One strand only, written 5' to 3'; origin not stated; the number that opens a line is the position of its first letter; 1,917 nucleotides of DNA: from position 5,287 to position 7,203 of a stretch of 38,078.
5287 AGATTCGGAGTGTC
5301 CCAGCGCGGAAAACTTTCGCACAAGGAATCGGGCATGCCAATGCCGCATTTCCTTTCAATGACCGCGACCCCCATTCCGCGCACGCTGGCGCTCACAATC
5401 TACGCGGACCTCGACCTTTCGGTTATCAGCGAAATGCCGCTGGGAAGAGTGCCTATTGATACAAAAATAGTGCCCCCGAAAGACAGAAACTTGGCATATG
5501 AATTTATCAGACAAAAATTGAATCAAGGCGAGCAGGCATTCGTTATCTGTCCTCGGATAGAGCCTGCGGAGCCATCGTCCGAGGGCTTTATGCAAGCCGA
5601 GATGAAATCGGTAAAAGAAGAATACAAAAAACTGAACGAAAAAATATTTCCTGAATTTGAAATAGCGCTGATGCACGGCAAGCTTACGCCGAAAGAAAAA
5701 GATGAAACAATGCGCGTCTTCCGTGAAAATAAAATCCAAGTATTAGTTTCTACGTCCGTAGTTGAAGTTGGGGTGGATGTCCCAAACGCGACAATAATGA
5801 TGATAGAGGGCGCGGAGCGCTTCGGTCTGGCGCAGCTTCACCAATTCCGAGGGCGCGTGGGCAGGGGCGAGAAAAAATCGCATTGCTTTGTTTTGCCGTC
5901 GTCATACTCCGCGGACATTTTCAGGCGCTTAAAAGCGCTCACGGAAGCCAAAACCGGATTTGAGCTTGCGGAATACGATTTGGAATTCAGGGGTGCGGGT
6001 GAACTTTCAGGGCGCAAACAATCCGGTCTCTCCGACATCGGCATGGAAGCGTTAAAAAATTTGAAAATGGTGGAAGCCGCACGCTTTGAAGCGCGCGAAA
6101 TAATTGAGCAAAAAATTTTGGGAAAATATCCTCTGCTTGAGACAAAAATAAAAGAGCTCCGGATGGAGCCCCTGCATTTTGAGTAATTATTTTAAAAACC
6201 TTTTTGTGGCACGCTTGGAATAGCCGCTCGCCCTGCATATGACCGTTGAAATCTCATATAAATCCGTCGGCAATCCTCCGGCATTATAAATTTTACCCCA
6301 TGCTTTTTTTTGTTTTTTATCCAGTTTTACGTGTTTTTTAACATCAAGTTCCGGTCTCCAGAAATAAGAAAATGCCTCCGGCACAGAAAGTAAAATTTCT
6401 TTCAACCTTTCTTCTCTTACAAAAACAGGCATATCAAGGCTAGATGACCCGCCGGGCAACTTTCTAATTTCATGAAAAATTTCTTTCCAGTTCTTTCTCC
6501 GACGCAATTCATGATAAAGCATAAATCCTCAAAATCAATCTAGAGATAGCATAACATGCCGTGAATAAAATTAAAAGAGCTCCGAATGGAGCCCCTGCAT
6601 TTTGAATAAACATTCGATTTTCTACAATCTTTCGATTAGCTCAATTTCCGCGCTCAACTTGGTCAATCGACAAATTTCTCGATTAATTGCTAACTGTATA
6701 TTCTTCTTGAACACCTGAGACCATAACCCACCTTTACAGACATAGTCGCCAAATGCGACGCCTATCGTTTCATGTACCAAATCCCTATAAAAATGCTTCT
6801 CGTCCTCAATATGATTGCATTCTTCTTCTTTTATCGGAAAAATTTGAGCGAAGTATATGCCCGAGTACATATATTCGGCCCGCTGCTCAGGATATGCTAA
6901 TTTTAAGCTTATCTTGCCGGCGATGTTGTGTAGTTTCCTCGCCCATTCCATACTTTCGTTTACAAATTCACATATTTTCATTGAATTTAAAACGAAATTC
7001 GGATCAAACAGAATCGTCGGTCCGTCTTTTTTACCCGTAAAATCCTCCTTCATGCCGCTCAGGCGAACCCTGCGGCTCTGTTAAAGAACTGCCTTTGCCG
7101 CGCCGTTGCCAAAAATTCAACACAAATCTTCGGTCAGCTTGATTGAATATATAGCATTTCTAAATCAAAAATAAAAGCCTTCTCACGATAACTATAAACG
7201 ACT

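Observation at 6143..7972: The recG stop region is repeated 3-4 times, each interval holding one small ORF: cassette or serial-integration hotspot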

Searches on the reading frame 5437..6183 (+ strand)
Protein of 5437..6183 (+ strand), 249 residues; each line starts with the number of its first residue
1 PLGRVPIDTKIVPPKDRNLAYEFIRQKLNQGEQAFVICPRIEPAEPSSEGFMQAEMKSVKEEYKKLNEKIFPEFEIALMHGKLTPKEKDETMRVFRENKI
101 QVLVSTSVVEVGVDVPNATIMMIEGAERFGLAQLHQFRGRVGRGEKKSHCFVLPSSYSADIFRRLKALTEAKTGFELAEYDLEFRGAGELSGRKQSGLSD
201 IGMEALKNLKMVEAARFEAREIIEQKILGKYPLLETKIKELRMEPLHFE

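Call 15: find_related_loci(query=window:5437-6183:+, collection=genome_contigs, flank=10000)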
Query window:5437-6183:+ (249 aa) in genome_contigs; peptide patterns used: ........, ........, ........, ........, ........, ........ (x = any residue, [..] = any of these).
600 stretches matched a pattern (row limit reached: there are more); 550 encode a relative of the query (tblastn E <= 1e-3); the best 80 are kept; 80 distinct loci.
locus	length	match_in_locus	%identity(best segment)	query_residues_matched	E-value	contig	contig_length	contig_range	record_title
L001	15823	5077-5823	88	1-249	2e-140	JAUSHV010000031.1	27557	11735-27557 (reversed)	MAG: bacterium isolate E14_metabat.bin.207_sub E14_k141_1460277, whole genome shotgun sequence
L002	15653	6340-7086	86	1-249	1e-134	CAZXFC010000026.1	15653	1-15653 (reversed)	MAG TPA_asm: uncultured Candidatus Saccharibacteria bacterium isolate SRP269290_co1_801 genome assembly, contig: NODE_50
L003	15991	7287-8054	85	1-249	2e-143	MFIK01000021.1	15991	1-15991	MAG: Candidatus Giovannonibacteria bacterium RIFCSPLOWO2_02_FULL_43_54 rifcsplowo2_02_scaffold_18929, whole genome shotg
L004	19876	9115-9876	78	1-249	4e-125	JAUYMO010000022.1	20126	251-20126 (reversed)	MAG: Candidatus Giovannonibacteria bacterium isolate C24_metabat.bin.89 C24_k141_1055408, whole genome shotgun sequence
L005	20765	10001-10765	78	1-249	5e-124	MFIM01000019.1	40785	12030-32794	MAG: Candidatus Giovannonibacteria bacterium RIFCSPLOWO2_02_FULL_45_28 rifcsplowo2_02_scaffold_3673, whole genome shotgu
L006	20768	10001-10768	77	1-247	2e-119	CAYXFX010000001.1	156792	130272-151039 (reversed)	MAG TPA_asm: uncultured Candidatus Saccharibacteria bacterium isolate binchicken_co125_1170 genome assembly, contig: NOD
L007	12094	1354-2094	70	1-249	4e-117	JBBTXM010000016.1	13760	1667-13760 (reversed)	MAG: Patescibacteria group bacterium isolate H51-bin150_1 H51_bin150_1_000000000016, whole genome shotgun sequence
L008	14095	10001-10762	74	1-248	1e-116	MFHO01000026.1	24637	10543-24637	MAG: Candidatus Giovannonibacteria bacterium RIFCSPHIGHO2_02_FULL_45_13 rifcsphigho2_02_scaffold_4188, whole genome shot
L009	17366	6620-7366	73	1-249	2e-115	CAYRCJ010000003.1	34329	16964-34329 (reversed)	MAG TPA_asm: uncultured Candidatus Saccharibacteria bacterium isolate SRP193066_co2_427 genome assembly, contig: NODE_62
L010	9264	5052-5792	68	1-249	2e-112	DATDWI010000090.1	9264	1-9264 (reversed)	MAG TPA_asm: Candidatus Paceibacterota bacterium isolate SMAG_U8106 k141_1393861, whole genome shotgun sequence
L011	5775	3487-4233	61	1-249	2e-98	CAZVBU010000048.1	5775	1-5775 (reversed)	MAG TPA_asm: uncultured Candidatus Saccharibacteria bacterium isolate binchicken_co107_435 genome assembly, contig: NODE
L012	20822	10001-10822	59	1-249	2e-97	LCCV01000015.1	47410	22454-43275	MAG: Parcubacteria group bacterium GW2011_GWA2_42_14 UV01_C0015, whole genome shotgun sequence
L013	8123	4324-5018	83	1-249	6e-100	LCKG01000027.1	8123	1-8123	MAG: Parcubacteria group bacterium GW2011_GWC1_45_13 UW93_C0027, whole genome shotgun sequence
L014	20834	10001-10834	57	1-249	1e-95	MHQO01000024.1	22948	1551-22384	MAG: Candidatus Sungbacteria bacterium RIFCSPLOWO2_01_FULL_47_10 rifcsplowo2_01_scaffold_19016, whole genome shotgun seq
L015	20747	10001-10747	59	1-249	1e-94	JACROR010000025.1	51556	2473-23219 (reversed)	MAG: Candidatus Niyogibacteria bacterium isolate NC_groundwater_1966_Pr3_S-0.2um_45_3 scaffold_542182, whole genome shot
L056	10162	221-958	55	1-249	2e-85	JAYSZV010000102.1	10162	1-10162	MAG: Candidatus Lloydbacteria bacterium isolate GFS_13726 GFS_13726_101, whole genome shotgun sequence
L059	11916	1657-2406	54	1-249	3e-85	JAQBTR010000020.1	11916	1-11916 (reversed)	MAG: bacterium isolate casp150-mb.123 NODE_13757_length_11916_cov_0.077854, whole genome shotgun sequence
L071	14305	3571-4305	57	1-249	7e-85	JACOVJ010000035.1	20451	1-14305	MAG: Candidatus Niyogibacteria bacterium isolate NC_groundwater_97_Ag_S-0.1um_54_719 S_p1_S3_170907_scaffold_351464, who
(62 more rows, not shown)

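Call 31: find_related_loci(query=window:5437-6183:+, collection=metagenome_contigs, flank=8000)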
Query window:5437-6183:+ (249 aa) in metagenome_contigs; peptide patterns used: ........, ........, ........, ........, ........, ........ (x = any residue, [..] = any of these).
600 stretches matched a pattern (row limit reached: there are more); 532 encode a relative of the query (tblastn E <= 1e-3); the best 80 are kept; 80 distinct loci.
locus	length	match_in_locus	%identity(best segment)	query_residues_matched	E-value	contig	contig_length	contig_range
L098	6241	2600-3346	88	1-249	7e-148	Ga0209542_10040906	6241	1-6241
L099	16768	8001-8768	85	1-249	1e-143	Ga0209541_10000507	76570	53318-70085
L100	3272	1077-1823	82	1-249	8e-135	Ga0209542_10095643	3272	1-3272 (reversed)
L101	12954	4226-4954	79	1-249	2e-123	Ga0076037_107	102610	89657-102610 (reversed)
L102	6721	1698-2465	73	1-249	2e-123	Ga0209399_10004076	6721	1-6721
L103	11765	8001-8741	69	1-249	2e-117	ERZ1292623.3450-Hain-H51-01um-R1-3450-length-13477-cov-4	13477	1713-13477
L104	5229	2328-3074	72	1-249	7e-116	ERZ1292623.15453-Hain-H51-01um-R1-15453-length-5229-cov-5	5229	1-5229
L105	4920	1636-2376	68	1-249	1e-115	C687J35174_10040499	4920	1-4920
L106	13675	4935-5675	70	1-249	7e-115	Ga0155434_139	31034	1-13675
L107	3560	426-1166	67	1-249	8e-116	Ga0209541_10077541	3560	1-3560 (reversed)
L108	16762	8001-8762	74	1-248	8e-118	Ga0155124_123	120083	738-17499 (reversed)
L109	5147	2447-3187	73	1-249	1e-111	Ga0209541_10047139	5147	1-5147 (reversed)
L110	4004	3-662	80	30-249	1e-111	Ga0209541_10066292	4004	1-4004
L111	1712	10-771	63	1-249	2e-107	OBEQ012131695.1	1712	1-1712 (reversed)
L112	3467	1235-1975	62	1-249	1e-97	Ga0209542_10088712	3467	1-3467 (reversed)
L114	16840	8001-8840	56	1-249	6e-95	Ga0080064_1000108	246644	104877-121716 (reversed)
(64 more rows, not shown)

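Call 70: search_protein_families(library=pfam, alignment_id=A2, max_evalue=0.001)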
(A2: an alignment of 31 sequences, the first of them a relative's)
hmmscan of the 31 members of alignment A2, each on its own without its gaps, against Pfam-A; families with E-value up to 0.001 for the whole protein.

A. member 1, L001:5838-6620:- (261 aa): 3 families
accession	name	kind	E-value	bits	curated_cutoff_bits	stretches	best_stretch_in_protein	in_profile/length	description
PF12697.13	Abhydrolase_6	-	1.3e-15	59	26.3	1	8-251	2-216/217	Alpha/beta hydrolase family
PF00561.26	Abhydrolase_1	-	2e-12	47.7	25.8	1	6-217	2-224/245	alpha/beta hydrolase fold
PF12146.15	Hydrolase_4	-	2.8e-10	40.3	27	1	5-113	5-109/239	Serine aminopeptidase, S33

B. families by the number of members that match (of 31 scanned): 29 families (the first 25 are shown)
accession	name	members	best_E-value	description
PF12697.13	Abhydrolase_6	2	5.5e-17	Alpha/beta hydrolase family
PF07927.17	HicA_toxin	2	3.7e-16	HicA toxin of bacterial toxin-antitoxin,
PF00561.26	Abhydrolase_1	2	2e-12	alpha/beta hydrolase fold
PF12146.15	Hydrolase_4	2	2.8e-10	Serine aminopeptidase, S33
PF15919.11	HicB_lk_antitox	2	9e-09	HicB_like antitoxin of bacterial toxin-antitoxin system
PF18676.6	MBG_2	1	3.7e-76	MBG domain (YGX type)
PF00122.25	E1-E2_ATPase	1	5.1e-44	E1-E2 ATPase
PF01699.29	Na_Ca_ex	1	6e-37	Sodium/calcium exchanger protein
PF00689.26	Cation_ATPase_C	1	1.8e-35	Cation transporting ATPase, C-terminus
PF00574.28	CLP_protease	1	1.9e-21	Clp protease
PF02152.23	FolB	1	2.2e-21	Dihydroneopterin aldolase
PF00078.32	RVT_1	1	1.6e-20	Reverse transcriptase (RNA-dependent DNA polymerase)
PF13462.12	Thioredoxin_4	1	3e-20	Thioredoxin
PF23477.1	zf_Tbcl_2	1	4e-19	Probable treble clef zinc finger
PF00690.31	Cation_ATPase_N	1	3.6e-17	Cation transporter/ATPase, N-terminus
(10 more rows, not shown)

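Call 71: search_protein_families(library=pfam, proteins=[L010:6014-6694:-, L056:1045-2109:-, L056:2125-2652:-, L056:2855-3637:-, L111:809-1165:+, L114:8914-9525:-, L071:4340-5458:-, L059:2454-3092:-, L005:10780-11178:-, L009:8539-9021:+], max_evalue=0.01)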
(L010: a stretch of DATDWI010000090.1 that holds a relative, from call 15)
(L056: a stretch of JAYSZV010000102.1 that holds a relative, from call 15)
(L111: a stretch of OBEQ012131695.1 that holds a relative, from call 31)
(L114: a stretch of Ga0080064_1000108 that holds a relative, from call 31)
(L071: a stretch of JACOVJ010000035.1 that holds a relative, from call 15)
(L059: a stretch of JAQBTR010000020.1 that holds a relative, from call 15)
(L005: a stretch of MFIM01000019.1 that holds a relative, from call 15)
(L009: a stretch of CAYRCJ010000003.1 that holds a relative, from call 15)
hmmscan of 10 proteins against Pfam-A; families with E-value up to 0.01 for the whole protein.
L010:6014-6694:- (227 aa): 1 family
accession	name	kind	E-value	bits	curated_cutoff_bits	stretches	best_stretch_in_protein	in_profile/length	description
PF01797.21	Y1_Tnp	-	0.0045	17.5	23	1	63-141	37-120/121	Transposase IS200 like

L056:1045-2109:- (355 aa): 2 families
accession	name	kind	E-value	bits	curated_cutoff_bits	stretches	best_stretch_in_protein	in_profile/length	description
PF00078.32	RVT_1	-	1.6e-20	74.1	29.6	1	83-285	9-204/205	Reverse transcriptase (RNA-dependent DNA polymerase)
PF00104.35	Hormone_recep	-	0.0062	16.5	23.5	0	151-229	107-182/213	Ligand-binding domain of nuclear hormone receptor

L056:2125-2652:- (176 aa): 0 families

L056:2855-3637:- (261 aa): 0 families

L111:809-1165:+ (119 aa): 0 families

L114:8914-9525:- (204 aa): 0 families

L071:4340-5458:- (373 aa): 0 families

L059:2454-3092:- (213 aa): 0 families

L005:10780-11178:- (133 aa): 0 families

L009:8539-9021:+ (161 aa): 0 families

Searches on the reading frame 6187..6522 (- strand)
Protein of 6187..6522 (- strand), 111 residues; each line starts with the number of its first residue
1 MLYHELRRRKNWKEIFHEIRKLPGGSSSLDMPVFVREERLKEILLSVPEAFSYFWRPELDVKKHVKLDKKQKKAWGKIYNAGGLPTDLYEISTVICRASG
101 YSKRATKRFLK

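Call 8: search_protein_families(library=pfam, proteins=[window:6187-6522:-], max_evalue=0.1)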
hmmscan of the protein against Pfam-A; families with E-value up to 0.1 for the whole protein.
window:6187-6522:- (111 aa): 0 families

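Call 42: find_homologous_proteins(query=window:6190-6522:-, max_evalue=0.001)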
Query window:6190-6522:- (111 aa): 3 proteins with E <= 0.001 among 11 candidates.
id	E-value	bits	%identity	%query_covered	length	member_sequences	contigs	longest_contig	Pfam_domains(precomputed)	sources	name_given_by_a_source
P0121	1.4e-66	239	96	100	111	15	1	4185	-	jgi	-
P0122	1.3e-42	162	69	98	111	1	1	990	-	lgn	-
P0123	1.2e-20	91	58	69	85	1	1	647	-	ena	-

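Call 43: find_encoding_contigs(protein=P0121, flank=5000, max_places=8)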
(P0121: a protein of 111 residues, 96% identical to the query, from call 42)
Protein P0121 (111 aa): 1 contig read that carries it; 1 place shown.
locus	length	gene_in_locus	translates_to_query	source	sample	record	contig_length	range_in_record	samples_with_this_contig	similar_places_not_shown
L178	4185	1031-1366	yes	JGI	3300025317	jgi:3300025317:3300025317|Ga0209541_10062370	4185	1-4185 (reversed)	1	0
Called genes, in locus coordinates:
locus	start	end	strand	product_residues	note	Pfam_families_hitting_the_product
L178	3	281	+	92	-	?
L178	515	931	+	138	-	-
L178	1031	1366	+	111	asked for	-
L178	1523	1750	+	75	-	-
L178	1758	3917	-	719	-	PF17191:RecG_wedge, PF01336:tRNA_anti-codon, PF00270:DEAD, PF04851:ResIII, PF00271:Helicase_C, PF22590:Cas3-like_C_2 (weak), PF19833:RecG_dom3_C (weak)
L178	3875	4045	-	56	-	-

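Call 44: find_encoding_contigs(protein=P0122, flank=5000, max_places=5)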
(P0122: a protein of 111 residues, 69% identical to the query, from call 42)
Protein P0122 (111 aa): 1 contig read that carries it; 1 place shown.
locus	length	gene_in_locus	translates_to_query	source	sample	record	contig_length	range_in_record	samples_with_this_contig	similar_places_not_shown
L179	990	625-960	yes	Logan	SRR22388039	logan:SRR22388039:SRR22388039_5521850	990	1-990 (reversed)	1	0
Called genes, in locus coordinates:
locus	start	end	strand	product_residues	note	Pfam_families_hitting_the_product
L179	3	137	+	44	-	?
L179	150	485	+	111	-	-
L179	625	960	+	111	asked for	-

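Call 57: search_protein_families(library=padloc, proteins=[window:6190-6522:-], max_evalue=0.01)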
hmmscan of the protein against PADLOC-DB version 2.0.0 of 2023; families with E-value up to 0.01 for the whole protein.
window:6190-6522:- (111 aa): 0 families

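Call 58: search_protein_families(library=ncbifam, proteins=[window:6190-6522:-], max_evalue=0.01)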
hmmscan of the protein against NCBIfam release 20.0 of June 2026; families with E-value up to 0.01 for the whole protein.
window:6190-6522:- (111 aa): 0 families

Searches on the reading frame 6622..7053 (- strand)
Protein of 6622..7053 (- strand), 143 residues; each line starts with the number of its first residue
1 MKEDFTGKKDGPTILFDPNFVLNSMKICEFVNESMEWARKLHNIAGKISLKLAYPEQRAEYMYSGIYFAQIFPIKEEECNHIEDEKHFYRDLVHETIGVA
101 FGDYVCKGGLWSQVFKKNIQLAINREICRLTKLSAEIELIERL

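Call 8: search_protein_families(library=pfam, proteins=[window:6622-7053:-], max_evalue=0.1)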
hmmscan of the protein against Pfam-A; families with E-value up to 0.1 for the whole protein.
window:6622-7053:- (143 aa): 0 families

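Call 55: find_homologous_proteins(query=window:6625-7053:-, max_evalue=0.001)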
Query window:6625-7053:- (143 aa): 3 proteins with E <= 0.001 among 33 candidates.
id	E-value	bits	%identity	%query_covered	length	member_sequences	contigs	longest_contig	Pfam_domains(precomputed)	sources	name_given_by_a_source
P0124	1.9e-91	321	99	100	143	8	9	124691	-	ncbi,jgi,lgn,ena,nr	ncbi:hypothetical protein A2662_02895 [Candidatus Giovannonibacteria bacterium RIFCSPHIGHO2_01_FULL_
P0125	3.3e-88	311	100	96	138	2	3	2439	-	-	-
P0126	1.5e-87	309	99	96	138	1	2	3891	-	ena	-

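Call 57: search_protein_families(library=padloc, proteins=[window:6625-7053:-], max_evalue=0.01)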
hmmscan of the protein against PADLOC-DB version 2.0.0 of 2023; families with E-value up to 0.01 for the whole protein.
window:6625-7053:- (143 aa): 0 families

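Call 58: search_protein_families(library=ncbifam, proteins=[window:6625-7053:-], max_evalue=0.01)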
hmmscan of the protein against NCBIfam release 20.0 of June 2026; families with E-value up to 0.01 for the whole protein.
window:6625-7053:- (143 aa): 1 family
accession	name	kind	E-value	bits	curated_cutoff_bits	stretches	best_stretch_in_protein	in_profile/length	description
NF045616.1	Acin_mostly_LP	subfamily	0.0061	16.8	50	1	22-92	25-92/130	NF045616 family extracytoplasmic (lipo)protein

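Call 63: search_protein_representatives(protein=window:6625-7053:-)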
Query: 143 residues. Proteins with E-value up to 0.001 (for the whole library): 9; up to 1e-10: 9; up to 1e-30: 1. The best 9 are listed.
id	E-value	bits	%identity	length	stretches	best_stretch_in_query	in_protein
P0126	4.6e-88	308.6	99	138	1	7-143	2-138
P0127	2.3e-19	85.9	38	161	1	8-137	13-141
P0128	3.5e-17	78.8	39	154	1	8-133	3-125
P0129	9.0e-17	77.5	42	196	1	8-138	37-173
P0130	5.0e-16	75.0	38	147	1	9-137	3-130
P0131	5.8e-16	74.8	39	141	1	7-140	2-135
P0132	1.0e-13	67.6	36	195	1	8-137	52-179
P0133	3.6e-12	62.6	37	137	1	9-139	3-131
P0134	4.4e-12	62.3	41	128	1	7-125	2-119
